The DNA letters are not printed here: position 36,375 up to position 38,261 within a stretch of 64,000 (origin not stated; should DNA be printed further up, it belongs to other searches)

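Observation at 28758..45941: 16-kb translationally coupled supercluster pairing non-Pyl MttB methyltransferases with GcvT-fold dehydrogenases and aminotransferases, with no corrinoid protein in view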

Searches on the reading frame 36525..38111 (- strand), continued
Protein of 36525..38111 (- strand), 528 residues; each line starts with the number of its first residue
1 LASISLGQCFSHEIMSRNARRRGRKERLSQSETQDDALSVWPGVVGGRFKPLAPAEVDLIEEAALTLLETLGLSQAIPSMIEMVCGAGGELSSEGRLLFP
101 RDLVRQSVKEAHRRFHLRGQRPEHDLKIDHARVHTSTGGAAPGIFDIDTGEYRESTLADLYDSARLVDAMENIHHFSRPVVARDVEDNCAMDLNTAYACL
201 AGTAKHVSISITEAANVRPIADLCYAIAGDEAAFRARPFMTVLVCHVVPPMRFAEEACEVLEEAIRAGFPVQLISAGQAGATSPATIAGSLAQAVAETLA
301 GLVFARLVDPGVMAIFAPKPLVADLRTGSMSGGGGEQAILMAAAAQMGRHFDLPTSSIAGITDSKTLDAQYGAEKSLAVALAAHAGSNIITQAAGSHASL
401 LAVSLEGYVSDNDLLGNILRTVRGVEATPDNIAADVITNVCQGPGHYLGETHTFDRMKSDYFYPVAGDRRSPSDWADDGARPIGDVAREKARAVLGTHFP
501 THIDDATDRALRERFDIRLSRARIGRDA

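Call 30: search_solved_structures(query=window:36525-38069:-, show_alignments=1)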
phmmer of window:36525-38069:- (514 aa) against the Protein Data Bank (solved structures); distinct sequences matched with E-value up to 0.001: 5.
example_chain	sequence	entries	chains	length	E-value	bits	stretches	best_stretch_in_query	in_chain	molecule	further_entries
2qne_A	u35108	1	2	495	1.8e-54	188.7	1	35-498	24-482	Putative methyltransferase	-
9yce_A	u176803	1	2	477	2e-54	188.6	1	37-498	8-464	Glycine betaine methyltransferase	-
7xcl_A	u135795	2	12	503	3e-53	184.7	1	41-491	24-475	Trimethylamine methyltransferase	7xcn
7xcm_A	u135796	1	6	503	4.9e-53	184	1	41-491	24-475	Trimethylamine methyltransferase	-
4yyc_A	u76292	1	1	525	4.5e-37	131.3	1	41-500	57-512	Putative trimethylamine methyltransferase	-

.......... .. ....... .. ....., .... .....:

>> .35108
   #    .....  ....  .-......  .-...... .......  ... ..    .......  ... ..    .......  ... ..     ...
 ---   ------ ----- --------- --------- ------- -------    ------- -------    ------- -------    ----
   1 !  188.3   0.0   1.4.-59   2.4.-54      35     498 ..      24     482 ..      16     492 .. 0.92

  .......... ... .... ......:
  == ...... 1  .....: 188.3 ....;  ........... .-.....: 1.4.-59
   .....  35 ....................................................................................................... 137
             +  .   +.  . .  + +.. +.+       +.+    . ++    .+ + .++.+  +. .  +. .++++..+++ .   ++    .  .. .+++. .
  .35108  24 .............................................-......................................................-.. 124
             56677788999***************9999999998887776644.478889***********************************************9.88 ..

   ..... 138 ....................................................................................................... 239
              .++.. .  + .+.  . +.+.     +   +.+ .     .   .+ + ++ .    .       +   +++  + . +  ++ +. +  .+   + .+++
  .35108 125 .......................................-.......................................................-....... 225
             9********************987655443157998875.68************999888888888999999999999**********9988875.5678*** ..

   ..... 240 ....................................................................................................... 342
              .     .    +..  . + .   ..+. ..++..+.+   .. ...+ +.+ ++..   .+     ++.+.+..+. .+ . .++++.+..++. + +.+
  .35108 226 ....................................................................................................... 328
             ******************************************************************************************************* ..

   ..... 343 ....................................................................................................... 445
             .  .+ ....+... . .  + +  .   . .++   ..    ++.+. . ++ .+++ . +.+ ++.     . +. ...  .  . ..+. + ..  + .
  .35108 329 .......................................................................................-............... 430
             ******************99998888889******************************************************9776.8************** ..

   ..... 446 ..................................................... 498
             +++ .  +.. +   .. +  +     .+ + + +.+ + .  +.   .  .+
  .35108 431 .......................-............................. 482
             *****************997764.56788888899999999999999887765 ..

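Call 44: find_encoding_contigs(protein=P0033, flank=10000, max_places=2)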
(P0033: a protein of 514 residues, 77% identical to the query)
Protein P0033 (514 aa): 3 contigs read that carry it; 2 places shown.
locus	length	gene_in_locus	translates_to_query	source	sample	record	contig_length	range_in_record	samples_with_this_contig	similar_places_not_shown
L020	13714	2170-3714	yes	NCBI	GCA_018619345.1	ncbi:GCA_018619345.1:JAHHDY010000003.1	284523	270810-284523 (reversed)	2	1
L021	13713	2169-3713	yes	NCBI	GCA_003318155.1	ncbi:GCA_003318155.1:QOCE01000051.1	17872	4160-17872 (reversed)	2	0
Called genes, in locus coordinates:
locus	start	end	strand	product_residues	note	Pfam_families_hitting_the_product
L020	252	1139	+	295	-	-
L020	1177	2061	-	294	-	PF00126:HTH_1, PF03466:LysR_substrate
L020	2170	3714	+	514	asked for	PF06253:MTTB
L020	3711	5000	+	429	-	PF00202:Aminotran_3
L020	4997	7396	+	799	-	PF00890:FAD_binding_2 (weak), PF01266:DAO, PF07992:Pyr_redox_2 (faint), PF16350:FAO_M, PF01571:GCV_T, PF08669:GCV_T_C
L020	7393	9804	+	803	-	PF01266:DAO, PF16350:FAO_M, PF01571:GCV_T, PF08669:GCV_T_C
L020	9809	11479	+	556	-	PF02776:TPP_enzyme_N, PF00205:TPP_enzyme_M, PF02775:TPP_enzyme_C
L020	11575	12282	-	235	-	PF00106:adh_short, PF13561:adh_short_C2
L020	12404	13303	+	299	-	PF00126:HTH_1, PF03466:LysR_substrate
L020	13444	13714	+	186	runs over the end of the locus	-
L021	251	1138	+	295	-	-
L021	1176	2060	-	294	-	PF00126:HTH_1, PF03466:LysR_substrate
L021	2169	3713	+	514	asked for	PF06253:MTTB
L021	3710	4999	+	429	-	PF00202:Aminotran_3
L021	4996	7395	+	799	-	PF00890:FAD_binding_2 (weak), PF01266:DAO, PF07992:Pyr_redox_2 (faint), PF16350:FAO_M, PF01571:GCV_T, PF08669:GCV_T_C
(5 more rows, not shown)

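Call 45: find_encoding_contigs(protein=P0060, flank=10000, max_places=2)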
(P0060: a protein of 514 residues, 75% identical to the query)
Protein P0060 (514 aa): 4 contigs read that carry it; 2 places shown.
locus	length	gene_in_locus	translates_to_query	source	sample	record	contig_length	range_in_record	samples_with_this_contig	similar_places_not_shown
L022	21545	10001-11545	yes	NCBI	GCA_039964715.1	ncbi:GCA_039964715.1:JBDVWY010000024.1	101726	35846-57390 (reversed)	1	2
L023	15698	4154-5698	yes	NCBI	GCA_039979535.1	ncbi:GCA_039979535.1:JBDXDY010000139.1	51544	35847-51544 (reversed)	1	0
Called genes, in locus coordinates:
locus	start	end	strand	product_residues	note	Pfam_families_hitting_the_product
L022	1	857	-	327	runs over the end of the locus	PF03480:DctP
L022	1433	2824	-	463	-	PF11376:DUF3179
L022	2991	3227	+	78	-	-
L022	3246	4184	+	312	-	PF16868:NMT1_3, PF09084:NMT1, PF12974:Phosphonate-bd (weak)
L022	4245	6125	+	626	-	PF06808:DctM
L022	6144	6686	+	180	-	PF07883:Cupin_2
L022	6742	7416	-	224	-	PF00392:GntR, PF07729:FCD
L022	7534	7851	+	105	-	PF12973:Cupin_7, PF07883:Cupin_2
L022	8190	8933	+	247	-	PF00106:adh_short, PF08659:KR, PF23441:SDR, PF13561:adh_short_C2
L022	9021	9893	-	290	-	PF00126:HTH_1, PF03466:LysR_substrate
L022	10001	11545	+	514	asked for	PF06253:MTTB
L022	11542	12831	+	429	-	PF00202:Aminotran_3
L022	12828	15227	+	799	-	PF00890:FAD_binding_2, PF01266:DAO, PF07992:Pyr_redox_2 (faint), PF13450:NAD_binding_8 (faint), PF13738:Pyr_redox_3 (faint), PF16350:FAO_M, PF01571:GCV_T, PF08669:GCV_T_C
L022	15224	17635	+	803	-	PF01266:DAO, PF16350:FAO_M, PF01571:GCV_T, PF08669:GCV_T_C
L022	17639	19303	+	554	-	PF02776:TPP_enzyme_N, PF00205:TPP_enzyme_M, PF02775:TPP_enzyme_C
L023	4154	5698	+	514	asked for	PF06253:MTTB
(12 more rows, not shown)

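Call 46: find_encoding_contigs(protein=P0049, flank=10000, max_places=2)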
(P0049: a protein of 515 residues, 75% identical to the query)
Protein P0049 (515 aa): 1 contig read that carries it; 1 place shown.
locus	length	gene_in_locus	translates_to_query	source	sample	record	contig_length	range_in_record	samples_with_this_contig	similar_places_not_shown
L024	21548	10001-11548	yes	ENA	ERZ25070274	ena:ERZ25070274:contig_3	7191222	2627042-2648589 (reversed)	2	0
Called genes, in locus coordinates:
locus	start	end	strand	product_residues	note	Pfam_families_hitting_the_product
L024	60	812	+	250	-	PF01209:Ubie_methyltran, PF13489:Methyltransf_23, PF13847:Methyltransf_31, PF08241:Methyltransf_11, PF08242:Methyltransf_12, PF13649:Methyltransf_25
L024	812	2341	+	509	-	PF03109:ABC1, PF27536:UbiB_helical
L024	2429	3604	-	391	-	PF00108:Thiolase_N, PF02803:Thiolase_C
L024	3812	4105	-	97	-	-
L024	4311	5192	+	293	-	PF03301:Trp_dioxygenase, PF07014:Hs1pro-1_C (weak), PF03301:Trp_dioxygenase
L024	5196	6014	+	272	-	PF00135:COesterase (weak), PF20434:BD-FAE, PF07859:Abhydrolase_3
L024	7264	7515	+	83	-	-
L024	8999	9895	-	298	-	PF00126:HTH_1, PF03466:LysR_substrate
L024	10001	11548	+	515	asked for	PF06253:MTTB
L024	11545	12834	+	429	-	PF00202:Aminotran_3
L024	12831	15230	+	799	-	PF00890:FAD_binding_2 (weak), PF01266:DAO, PF07992:Pyr_redox_2 (faint), PF13738:Pyr_redox_3 (faint), PF16350:FAO_M, PF01571:GCV_T, PF08669:GCV_T_C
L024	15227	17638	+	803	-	PF01266:DAO, PF16350:FAO_M, PF01571:GCV_T, PF08669:GCV_T_C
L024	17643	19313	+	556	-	PF02776:TPP_enzyme_N, PF00205:TPP_enzyme_M, PF02775:TPP_enzyme_C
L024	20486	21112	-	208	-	PF00941:FAD_binding_5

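Call 57: search_protein_families(library=pfam, proteins=[L002:17834-19195:+], max_evalue=0.00001)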
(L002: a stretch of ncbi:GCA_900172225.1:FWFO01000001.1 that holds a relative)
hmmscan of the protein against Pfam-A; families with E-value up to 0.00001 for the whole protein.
L002:17834-19195:+ (453 aa): 1 family
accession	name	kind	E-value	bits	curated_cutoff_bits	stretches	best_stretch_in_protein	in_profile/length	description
PF01425.27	Amidase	-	3.9e-89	300.2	27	2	27-299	3-277/445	Amidase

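Call 58: search_protein_families(library=ncbifam, proteins=[L002:17834-19195:+], max_evalue=1e-30)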
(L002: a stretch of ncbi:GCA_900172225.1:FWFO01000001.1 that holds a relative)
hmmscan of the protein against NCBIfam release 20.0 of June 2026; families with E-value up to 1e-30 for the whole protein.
L002:17834-19195:+ (453 aa): 24 families
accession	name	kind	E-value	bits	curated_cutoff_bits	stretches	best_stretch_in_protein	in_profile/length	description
NF005686.0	PRK07486.1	subfamily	2.3e-94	316.8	465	1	2-446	9-471/486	amidase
NF004815.0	PRK06169.1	equivalog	1.8e-86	290.6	506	1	1-449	4-460/471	amidase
NF004816.0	PRK06170.1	equivalog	4.7e-82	276.2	503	1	4-449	9-483/493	amidase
NF005687.0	PRK07487.1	subfamily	9.1e-81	272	428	1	2-447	3-455/468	amidase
NF005688.0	PRK07488.1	equivalog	1.4e-70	238.5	532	1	2-239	6-242/474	indoleacetamide hydrolase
NF004717.0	PRK06061.1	equivalog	4.5e-69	233.4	498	1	10-446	20-465/483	amidase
NF005450.0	PRK07042.1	equivalog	1.8e-67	227.9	458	1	1-447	1-451/464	amidase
NF009119.0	PRK12470.1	equivalog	1.5e-62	212.2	498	1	1-449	3-453/462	amidase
NF006631.0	PRK09201.1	equivalog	1.2e-61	208.9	461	1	3-239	3-240/466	AtzE family amidohydrolase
TIGR02715.1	amido_AtzE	subfamily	5.2e-60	203.7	425.75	1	9-284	2-279/452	AtzE family amidohydrolase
TIGR00132.1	gatA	equivalog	1e-58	199.2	481.1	1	14-249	3-235/466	Asp-tRNA(Asn)/Glu-tRNA(Gln) amidotransferase subunit GatA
NF005460.0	PRK07056.1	subfamily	2.6e-55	188.2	447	1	9-449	10-454/457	amidase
NF004766.0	PRK06102.1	equivalog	7.5e-54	183.5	559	1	5-238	6-241/455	amidase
NF005899.0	PRK07869.1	equivalog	2.4e-51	175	418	1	5-299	13-298/471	amidase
NF006006.0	PRK08137.1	equivalog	6.3e-51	173.7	534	1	5-239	32-274/529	amidase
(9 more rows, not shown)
